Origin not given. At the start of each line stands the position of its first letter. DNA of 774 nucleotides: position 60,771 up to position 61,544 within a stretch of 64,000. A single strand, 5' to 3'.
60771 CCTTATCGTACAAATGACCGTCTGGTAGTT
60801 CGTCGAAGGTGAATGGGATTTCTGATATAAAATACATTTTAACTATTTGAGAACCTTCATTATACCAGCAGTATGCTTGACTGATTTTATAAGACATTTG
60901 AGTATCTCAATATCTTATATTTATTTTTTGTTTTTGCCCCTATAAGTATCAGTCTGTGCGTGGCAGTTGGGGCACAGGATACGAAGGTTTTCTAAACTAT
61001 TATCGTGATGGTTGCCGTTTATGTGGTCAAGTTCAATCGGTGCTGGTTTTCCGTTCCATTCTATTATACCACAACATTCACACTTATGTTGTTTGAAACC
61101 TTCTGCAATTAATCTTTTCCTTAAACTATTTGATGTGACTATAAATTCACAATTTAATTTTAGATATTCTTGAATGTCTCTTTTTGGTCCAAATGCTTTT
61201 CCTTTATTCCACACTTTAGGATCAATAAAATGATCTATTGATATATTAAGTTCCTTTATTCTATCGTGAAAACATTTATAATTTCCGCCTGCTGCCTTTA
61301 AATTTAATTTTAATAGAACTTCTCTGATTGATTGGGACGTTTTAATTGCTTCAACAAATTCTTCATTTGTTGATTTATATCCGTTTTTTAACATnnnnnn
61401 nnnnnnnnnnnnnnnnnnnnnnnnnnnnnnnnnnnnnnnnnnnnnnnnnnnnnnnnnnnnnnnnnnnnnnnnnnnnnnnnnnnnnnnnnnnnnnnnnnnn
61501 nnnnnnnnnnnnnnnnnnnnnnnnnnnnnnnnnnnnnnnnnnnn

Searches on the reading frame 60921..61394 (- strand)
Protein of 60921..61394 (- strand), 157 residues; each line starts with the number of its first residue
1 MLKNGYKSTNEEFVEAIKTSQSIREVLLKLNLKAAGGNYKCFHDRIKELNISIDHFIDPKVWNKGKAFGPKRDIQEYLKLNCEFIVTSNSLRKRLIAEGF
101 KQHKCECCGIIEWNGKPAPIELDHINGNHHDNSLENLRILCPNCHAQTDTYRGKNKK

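Call 84: search_protein_families(library=pfam, proteins=[window:60921-61394:-], max_evalue=0.001)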
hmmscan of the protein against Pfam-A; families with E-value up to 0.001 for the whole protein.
window:60921-61394:- (157 aa): 1 family
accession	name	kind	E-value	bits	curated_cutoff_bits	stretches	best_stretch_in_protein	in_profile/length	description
PF13392.12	HNH_3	-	0.00026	21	24.8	1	115-139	13-38/46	HNH endonuclease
